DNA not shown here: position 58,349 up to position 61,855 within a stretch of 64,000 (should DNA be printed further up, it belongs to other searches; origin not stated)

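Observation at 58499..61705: Orphan 1068-aa protein with an Mrr-like nuclease head and a huge helical-repeat body, no NTPase: candidate new single-gene defence system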

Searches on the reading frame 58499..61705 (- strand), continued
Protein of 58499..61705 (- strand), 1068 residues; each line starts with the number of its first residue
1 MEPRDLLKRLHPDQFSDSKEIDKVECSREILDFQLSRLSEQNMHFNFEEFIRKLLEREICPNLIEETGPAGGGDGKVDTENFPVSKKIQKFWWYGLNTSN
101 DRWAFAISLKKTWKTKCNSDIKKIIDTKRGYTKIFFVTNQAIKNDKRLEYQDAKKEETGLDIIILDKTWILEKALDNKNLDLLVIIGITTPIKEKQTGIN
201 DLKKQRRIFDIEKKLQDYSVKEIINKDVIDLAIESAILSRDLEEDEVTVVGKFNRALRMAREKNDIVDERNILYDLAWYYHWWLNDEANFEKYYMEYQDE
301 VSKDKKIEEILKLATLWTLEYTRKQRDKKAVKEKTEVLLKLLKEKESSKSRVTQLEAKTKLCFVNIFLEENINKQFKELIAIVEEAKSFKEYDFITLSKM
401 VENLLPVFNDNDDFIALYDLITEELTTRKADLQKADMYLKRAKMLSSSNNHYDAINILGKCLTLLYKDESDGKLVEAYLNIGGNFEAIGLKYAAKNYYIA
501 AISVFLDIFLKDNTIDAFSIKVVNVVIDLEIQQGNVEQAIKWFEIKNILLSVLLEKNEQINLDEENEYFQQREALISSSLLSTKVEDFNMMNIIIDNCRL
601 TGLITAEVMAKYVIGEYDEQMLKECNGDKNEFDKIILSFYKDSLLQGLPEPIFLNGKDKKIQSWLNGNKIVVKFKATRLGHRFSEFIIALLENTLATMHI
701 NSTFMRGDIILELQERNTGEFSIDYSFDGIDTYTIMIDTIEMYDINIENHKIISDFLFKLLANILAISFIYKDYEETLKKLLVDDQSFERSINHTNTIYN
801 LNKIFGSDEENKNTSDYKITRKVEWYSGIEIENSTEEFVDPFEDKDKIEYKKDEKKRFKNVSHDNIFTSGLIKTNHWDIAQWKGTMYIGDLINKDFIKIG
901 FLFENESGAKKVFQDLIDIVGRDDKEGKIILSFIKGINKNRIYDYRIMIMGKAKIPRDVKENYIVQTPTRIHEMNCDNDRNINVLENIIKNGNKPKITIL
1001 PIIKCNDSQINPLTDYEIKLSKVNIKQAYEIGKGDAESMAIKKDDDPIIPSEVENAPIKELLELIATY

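Call 37: find_related_loci(query=A1, collection=genome_contigs, flank=10000)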
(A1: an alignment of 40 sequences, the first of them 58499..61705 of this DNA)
Query A1 (1068 aa) in genome_contigs; peptide patterns used: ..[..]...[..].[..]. (x = any residue, [..] = any of these).
584 stretches matched a pattern; 481 encode a relative of the query (tblastn E <= 1e-3); the best 80 are kept; 80 distinct loci.
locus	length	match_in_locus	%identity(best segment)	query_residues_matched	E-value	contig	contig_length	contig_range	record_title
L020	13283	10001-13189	66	1-1064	0e+0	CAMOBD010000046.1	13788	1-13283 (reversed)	MAG: uncultured Clostridium sp. isolate ERR6889851_bin.29_MetaWRAP_v1.1_MAG genome assembly, contig: NODE_3074_length_13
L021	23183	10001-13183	67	1-1063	0e+0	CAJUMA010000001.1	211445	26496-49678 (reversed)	MAG TPA_asm: uncultured Bacilli bacterium isolate MGBC156923 genome assembly, contig: MGBC156923.1, whole genome shotgun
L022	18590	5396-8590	64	1-1067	0e+0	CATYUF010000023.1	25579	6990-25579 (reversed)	MAG TPA_asm: uncultured Clostridium sp. isolate ERR9578265_bin.42_MetaWRAP_v1.3_MAG genome assembly, contig: ERZ18533859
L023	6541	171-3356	67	1-1064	0e+0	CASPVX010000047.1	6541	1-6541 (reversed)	MAG: uncultured Bacilli bacterium isolate extra-ERR2497919.9_1677795671 genome assembly, contig: NODE_1043_length_6541_c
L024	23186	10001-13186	62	1-1064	0e+0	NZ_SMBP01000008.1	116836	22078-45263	Longicatena caecimuris strain DSM 29481 Ga0244710_108, whole genome shotgun sequence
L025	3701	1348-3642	63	1-766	0e+0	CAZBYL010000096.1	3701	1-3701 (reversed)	MAG TPA_asm: uncultured Synergistaceae bacterium isolate SRP192927_co1_25 genome assembly, contig: NODE_77879_length_370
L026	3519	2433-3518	75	1-362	0e+0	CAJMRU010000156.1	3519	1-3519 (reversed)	TPA_asm: uncultured bacterium isolate ERR321600-bin.3 genome assembly, contig: NODE_7051_length_3519_cov_4.488741, whole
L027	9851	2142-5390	30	1-1068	5e-140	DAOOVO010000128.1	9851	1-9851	MAG TPA_asm: Pseudobacteroides sp. isolate AMR_MDS_2439 NODE_4357_length_9851_cov_33.388118, whole genome shotgun sequen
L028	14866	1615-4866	28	3-1062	4e-136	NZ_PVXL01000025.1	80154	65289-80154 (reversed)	Neomoorella stamsii strain DSM 26217 MOST_contig000025, whole genome shotgun sequence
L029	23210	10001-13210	29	6-1064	9e-136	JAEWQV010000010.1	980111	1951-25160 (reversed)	MAG: Bacillota bacterium isolate OH_SBrB_32 k127_743809, whole genome shotgun sequence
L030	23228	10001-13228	29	1-1063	6e-131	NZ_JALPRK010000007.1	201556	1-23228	Paenibacillus mellifer strain MBLB2552 7, whole genome shotgun sequence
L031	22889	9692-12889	29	3-1062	9e-126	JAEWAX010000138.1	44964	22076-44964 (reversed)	MAG: Bacillota bacterium isolate OH_PBB_227 k127_1634373, whole genome shotgun sequence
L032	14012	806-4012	29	5-1063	7e-126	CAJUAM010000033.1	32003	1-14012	MAG TPA_asm: uncultured Dorea sp. isolate MGBC116970 genome assembly, contig: MGBC116970.33, whole genome shotgun sequen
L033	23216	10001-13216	28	1-1062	2e-125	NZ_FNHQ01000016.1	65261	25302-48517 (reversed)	Megasphaera paucivorans strain DSM 16981, whole genome shotgun sequence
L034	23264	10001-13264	28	3-1064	1e-124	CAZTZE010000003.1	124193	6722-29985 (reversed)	MAG TPA_asm: uncultured Chloroflexus sp. isolate binchicken_co266_168 genome assembly, contig: NODE_343_length_124193_co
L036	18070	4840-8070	28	3-1068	2e-121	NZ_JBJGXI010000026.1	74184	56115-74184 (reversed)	Radiobacillus sp. PE A8.2 26, whole genome shotgun sequence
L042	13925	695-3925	27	3-1068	4e-119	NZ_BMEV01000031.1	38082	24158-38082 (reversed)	Compostibacillus humi strain CGMCC 1.12360 sequence031, whole genome shotgun sequence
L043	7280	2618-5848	27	3-1068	2e-118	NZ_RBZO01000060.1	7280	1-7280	Oceanobacillus bengalensis strain MCCC 1K00260 NODE_60_length_7280_cov_45.719933, whole genome shotgun sequence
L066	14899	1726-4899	27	3-1068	6e-110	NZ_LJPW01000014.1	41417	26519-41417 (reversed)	Pseudomonas caricapapayae strain ICMP 2855 PcaICMP2855_Contig_52, whole genome shotgun sequence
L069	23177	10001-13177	28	2-1068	4e-109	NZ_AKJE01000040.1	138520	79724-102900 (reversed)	Pseudomonas sp. GM79 PMI36_contig50.50, whole genome shotgun sequence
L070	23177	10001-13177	28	2-1068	8e-109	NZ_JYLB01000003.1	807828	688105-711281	Pseudomonas lini strain DSM 16768 3_807828_15.6235, whole genome shotgun sequence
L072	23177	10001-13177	28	2-1068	1e-108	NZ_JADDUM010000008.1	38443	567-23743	Pseudomonas cyclaminis strain MAFF 301449 MAFF301449_contig_8, whole genome shotgun sequence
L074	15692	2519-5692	28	3-1068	2e-108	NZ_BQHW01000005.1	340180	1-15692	Pseudomonas ceruminis strain BML-PP028 sequence005, whole genome shotgun sequence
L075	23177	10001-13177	27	2-1068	3e-108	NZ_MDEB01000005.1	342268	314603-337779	Xanthomonas arboricola pv. populi strain CFBP3123 Xarpo-CFBP3123-G105, whole genome shotgun sequence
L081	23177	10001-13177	27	2-1068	2e-107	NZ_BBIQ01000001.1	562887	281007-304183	Pseudomonas fulva NBRC 16637 = DSM 17717 strain NBRC 16637, whole genome shotgun sequence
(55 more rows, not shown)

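Call 43: search_protein_families(library=pfam, alignment_id=A3, max_evalue=0.00001)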
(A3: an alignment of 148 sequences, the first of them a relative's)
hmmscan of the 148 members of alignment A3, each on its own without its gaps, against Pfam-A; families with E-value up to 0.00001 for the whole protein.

A. member 1, L013:8484-8708:+ (74 aa): 0 families

B. families by the number of members that match (of 148 scanned): 110 families (the first 25 are shown)
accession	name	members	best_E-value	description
PF00270.35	DEAD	3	2.9e-19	DEAD/DEAH box helicase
PF00580.27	UvrD-helicase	2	2.7e-47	UvrD/REP helicase N-terminal domain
PF00239.26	Resolvase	2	4.1e-44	Resolvase, N terminal domain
PF07676.18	PD40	2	8.2e-38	WD40-like Beta Propeller Repeat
PF13245.12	AAA_19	2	1.3e-19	AAA domain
PF13361.12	UvrD_C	2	9.2e-18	UvrD-like helicase C-terminal domain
PF04851.21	ResIII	2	1.4e-15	Type III restriction enzyme, res subunit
PF13175.12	AAA_15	2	1.1e-14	AAA ATPase domain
PF13304.12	AAA_21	2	9e-13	AAA domain, putative AbiEii toxin, Type IV TA system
PF00930.27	DPPIV_N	2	5.2e-12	Dipeptidyl peptidase IV (DPP IV) N-terminal region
PF13538.12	UvrD_C_2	2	3.1e-11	UvrD-like helicase C-terminal domain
PF12987.12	DUF3871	1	2.4e-139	Domain of unknown function, B. Theta Gene description (DUF3871)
PF22507.2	DUF6994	1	1.1e-88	Family of unknown function (DUF6994)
PF02586.19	SRAP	1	1e-78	SOS response associated peptidase (SRAP)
PF00155.27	Aminotran_1_2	1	8.6e-74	Aminotransferase class I and II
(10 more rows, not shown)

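Call 44: search_protein_families(library=padloc, alignment_id=A3, max_evalue=1e-10)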
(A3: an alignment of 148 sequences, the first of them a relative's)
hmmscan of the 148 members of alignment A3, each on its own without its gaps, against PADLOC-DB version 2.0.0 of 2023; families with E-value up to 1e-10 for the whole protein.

A. member 1, L013:8484-8708:+ (74 aa): 0 families

B. families by the number of members that match (of 148 scanned): 254 families (the first 25 are shown)
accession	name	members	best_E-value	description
PDLC05067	PDC-S69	2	7.3e-108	-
PDLC03802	RTasHel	2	7.4e-44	DRT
PDLC00114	GajB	2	3.4e-41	UrvD helicase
PDLC00117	GajB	2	5.1e-40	UrvD helicase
PDLC00132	GajB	2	9.8e-38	UrvD helicase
PDLC00127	GajB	2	3.7e-28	UrvD helicase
PDLC00103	GajB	2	5e-28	UrvD helicase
PDLC00107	GajB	2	8.3e-28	UrvD helicase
PDLC00104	GajB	2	2.1e-26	UrvD helicase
PDLC00123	GajB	2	8.6e-23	UrvD helicase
PDLC00121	GajB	2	8.9e-23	UrvD helicase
PDLC00129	GajB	2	8.4e-17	UrvD helicase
PDLC00138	GajB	2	4.4e-14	UrvD helicase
PDLC00141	GajB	2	1.2e-12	UrvD helicase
PDLC04105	HerA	1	7.2e-240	-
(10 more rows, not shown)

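Call 48: list_cluster_members(proteins=[P0020, P0061, P0066, P0076, P0118, P0115, P0004, P0092])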
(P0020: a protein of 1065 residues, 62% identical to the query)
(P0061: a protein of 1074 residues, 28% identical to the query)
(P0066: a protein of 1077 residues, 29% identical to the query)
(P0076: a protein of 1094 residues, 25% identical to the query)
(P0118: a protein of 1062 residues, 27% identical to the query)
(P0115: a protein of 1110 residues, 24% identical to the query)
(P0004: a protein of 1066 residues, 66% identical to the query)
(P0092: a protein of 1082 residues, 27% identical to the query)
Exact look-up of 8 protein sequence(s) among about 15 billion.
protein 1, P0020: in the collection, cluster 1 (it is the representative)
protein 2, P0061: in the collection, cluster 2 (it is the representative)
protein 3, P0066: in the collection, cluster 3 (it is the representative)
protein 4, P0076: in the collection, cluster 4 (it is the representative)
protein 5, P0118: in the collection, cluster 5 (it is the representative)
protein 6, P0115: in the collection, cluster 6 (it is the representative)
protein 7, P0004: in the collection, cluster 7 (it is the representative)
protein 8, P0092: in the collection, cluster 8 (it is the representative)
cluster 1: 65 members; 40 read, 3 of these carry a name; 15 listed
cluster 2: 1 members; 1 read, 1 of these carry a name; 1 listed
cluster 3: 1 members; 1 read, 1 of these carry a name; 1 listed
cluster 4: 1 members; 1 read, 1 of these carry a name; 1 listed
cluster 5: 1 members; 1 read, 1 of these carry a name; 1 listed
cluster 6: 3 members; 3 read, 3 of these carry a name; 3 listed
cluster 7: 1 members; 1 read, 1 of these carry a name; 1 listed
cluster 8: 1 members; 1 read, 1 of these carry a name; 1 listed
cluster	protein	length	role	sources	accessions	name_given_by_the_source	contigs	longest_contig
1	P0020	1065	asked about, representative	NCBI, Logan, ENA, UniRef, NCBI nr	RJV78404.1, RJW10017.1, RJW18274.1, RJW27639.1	hypothetical protein DXC47_02770 [Eubacterium sp. TF05-29] | hypothetical protein n=2 Tax=Longicatena caecimuris TaxID=1796635 RepID=UPI000E740F57 | hypothetical protein [Longicatena caecimuris]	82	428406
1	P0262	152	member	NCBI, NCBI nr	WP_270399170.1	hypothetical protein [Longicatena caecimuris]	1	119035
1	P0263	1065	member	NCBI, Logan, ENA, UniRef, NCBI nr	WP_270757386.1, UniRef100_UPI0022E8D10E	hypothetical protein [Longicatena caecimuris] | hypothetical protein n=1 Tax=Longicatena caecimuris TaxID=1796635 RepID=UPI0022E8D10E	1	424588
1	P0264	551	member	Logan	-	-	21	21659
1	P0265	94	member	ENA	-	-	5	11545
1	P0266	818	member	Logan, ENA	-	-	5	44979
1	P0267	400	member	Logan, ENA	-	-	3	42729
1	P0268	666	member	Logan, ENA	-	-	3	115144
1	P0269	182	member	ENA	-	-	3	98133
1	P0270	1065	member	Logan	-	-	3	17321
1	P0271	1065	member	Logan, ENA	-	-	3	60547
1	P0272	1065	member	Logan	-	-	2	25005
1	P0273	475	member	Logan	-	-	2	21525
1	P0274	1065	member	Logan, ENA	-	-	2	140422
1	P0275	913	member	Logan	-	-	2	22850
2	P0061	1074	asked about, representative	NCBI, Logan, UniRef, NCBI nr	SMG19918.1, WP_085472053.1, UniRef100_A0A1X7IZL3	hypothetical protein [Sphingobacterium psychroaquaticum] | Uncharacterized protein n=1 Tax=Sphingobacterium psychroaquaticum TaxID=561061 ...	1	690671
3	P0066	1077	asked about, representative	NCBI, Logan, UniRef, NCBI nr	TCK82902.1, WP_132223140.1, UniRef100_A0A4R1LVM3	hypothetical protein [Albibacterium bauzanense] | Uncharacterized protein n=1 Tax=Albibacterium bauzanense TaxID=653929 ...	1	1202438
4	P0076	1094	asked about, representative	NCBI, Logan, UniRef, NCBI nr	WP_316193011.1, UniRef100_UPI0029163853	hypothetical protein [Bradyrhizobium sp. SZCCHNRI1029] | hypothetical protein n=1 Tax=Bradyrhizobium sp. SZCCHNRI1029 TaxID=3057278 ...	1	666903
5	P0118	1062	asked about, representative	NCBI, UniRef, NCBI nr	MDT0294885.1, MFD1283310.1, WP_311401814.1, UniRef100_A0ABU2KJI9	hypothetical protein ACFQ3R_00215 [Mesonia ostreae] | Tetratricopeptide repeat protein n=1 Tax=Mesonia ostreae TaxID=861110 ... | hypothetical protein [Mesonia ostreae]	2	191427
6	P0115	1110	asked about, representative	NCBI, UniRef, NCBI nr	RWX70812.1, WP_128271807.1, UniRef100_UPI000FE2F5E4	hypothetical protein EN780_02105 [Mesorhizobium sp. M4B.F.Ca.ET.089.01.1.1] | hypothetical protein n=1 Tax=Mesorhizobium sp. M4B.F.Ca.ET.089.01.1.1 TaxID=2496662 ... | hypothetical protein [Mesorhizobium sp. M4B.F.Ca.ET.089.01.1.1]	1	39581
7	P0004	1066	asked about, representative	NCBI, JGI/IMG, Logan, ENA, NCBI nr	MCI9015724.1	MAG: hypothetical protein HFJ53_00940 [Clostridia bacterium] | hypothetical protein | hypothetical protein [Clostridia bacterium]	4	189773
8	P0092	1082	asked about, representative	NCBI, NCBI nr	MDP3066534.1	MAG: hypothetical protein Q8N08_07335 [Methanobacteriaceae archaeon] | hypothetical protein [Methanobacteriaceae archaeon]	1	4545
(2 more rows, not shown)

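Call 49: search_dna_similar(query=window:58499-61705:-, collection=phages, mode=protein, max_rows=15)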
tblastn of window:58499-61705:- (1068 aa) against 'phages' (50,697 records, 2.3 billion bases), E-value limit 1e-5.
Records with a match: 1; places in all: 1; records where one place covers at least 80% of the query: 0.
Best place of each record, by identity: <60% 1.
By first word of the organism name: Bacteriophage 1.
By host as written in the record: - 1.
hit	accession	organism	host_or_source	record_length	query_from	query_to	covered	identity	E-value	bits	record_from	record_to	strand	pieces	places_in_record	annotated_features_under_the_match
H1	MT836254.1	Bacteriophage sp.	human fecal samples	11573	11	1063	62%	30.0%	5e-46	255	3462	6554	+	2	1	record has no annotation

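Call 50: search_dna_similar(query=window:58499-61705:-, collection=plasmids, mode=protein, max_rows=25)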
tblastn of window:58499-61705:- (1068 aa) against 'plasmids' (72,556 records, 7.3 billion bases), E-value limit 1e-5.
Records with a match: 13; places in all: 13; records where one place covers at least 80% of the query: 5.
Best place of each record, by identity: <60% 13.
By first word of the organism name: Agrobacterium 3; Pseudosulfitobacter 2; Cohnella 1; Nostoc 1; Pantoea 1; Burkholderia 1; Cupriavidus 1; Polymorphobacter 1; Sphingobium 1; Bradyrhizobium 1.
By predicted mobility (MOB-suite, as given by PLSDB): conjugative 6; mobilizable 4; non-mobilizable 3.
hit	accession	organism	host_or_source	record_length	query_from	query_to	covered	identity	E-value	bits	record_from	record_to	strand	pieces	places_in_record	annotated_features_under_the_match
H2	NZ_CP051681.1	Cohnella herbarum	cell culture,Fermented liquor based on ...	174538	1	1063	100%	28.4%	7e-116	403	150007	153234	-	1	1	hypothetical protein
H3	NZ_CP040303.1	Nostoc sp. TCL26-01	Leiosporoceros dussii,pure culture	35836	3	1058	99%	26.2%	3e-94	338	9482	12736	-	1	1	hypothetical protein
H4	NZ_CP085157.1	Pseudosulfitobacter sp. DSM 107133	cell culture,Seawater from the North ...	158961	3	1064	99%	23.2%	8e-72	270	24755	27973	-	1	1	hypothetical protein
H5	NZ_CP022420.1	Pseudosulfitobacter pseudonitzschiae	Skeletonema marinoi strain RO5AC,Cell ...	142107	3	1064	99%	23.1%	4e-72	271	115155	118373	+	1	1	hypothetical protein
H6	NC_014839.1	Pantoea sp. At-9b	-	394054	201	1067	81%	24.7%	3e-44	183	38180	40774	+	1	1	hypothetical protein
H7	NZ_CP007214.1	Burkholderia plantarii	-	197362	1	490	46%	30.6%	8e-59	229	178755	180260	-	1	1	hypothetical protein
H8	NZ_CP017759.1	Cupriavidus necator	whole organism,soil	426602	1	490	46%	30.4%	2e-52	209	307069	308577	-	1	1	hypothetical protein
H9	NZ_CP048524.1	Agrobacterium tumefaciens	walnut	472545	3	490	46%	29.0%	5e-57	224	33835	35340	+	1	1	hypothetical protein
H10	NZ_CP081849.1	Polymorphobacter megasporae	Megaspora,lichen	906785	3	477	44%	28.5%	1e-52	210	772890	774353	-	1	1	hypothetical protein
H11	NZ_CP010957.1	Sphingobium sp. YBL2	cell culture,soil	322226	3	477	44%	28.4%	3e-47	193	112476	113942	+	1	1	hypothetical protein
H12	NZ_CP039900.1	Agrobacterium tumefaciens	-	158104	3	490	46%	26.0%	2e-52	209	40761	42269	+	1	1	hypothetical protein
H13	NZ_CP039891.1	Agrobacterium tumefaciens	-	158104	3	490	46%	26.0%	2e-52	209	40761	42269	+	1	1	hypothetical protein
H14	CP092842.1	Bradyrhizobium sp. 62B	Arachis hypogaea L.,cell ...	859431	12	303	26%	37.9%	1e-46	215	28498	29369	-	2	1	hypothetical protein (x2)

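Call 51: get_annotated_region(hit=H9, flank=8000)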
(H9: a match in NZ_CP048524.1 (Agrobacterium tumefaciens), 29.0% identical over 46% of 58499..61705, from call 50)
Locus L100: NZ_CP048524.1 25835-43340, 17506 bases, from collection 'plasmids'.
description: Agrobacterium tumefaciens strain Sta004 plasmid pAt2, complete sequence
organism: Agrobacterium tumefaciens (NCBI taxid 358)
taxonomy: Bacteria; Pseudomonadota; Alphaproteobacteria; Hyphomicrobiales; Rhizobiaceae; Agrobacterium; Agrobacterium tumefaciens
host: -; source: walnut; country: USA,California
typing (MOB-suite, as given by PLSDB): conjugative; relaxase MOBQ; mating-pair formation MPF_T
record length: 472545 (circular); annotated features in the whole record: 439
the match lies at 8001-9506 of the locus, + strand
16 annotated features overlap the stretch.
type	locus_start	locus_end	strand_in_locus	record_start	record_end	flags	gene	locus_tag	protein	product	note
CDS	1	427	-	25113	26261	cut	-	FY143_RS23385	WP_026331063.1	site-specific integrase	GO:0015074 - DNA integration [Evidence IEA]; GO:0006310 - DNA recombination [Evidence IEA]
CDS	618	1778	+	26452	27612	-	-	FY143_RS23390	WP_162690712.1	RHE_PE00001 family protein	-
CDS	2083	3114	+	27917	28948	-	-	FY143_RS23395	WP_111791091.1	hypothetical protein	-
CDS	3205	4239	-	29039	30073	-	-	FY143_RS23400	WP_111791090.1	radical SAM protein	-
CDS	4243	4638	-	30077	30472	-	-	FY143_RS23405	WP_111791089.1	hypothetical protein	-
CDS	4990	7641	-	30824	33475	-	-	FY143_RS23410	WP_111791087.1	SMEK domain-containing protein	-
CDS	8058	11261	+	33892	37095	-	-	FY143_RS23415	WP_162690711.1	hypothetical protein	-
CDS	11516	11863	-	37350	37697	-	-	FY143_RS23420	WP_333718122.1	nuclear transport factor 2 family protein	-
CDS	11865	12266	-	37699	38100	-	-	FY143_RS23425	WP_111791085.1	VOC family protein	-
CDS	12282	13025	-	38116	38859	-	-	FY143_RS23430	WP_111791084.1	SDR family oxidoreductase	-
CDS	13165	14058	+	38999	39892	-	-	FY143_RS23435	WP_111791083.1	AraC family transcriptional regulator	GO:0006355 - regulation of DNA-templated transcription [Evidence IEA]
CDS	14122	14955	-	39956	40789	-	-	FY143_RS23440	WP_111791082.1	oxidoreductase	-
CDS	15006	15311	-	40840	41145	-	-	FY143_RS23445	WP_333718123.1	putative quinol monooxygenase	-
CDS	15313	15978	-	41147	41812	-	-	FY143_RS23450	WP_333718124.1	SDR family oxidoreductase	-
CDS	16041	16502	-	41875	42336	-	-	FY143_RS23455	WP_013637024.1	VOC family protein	-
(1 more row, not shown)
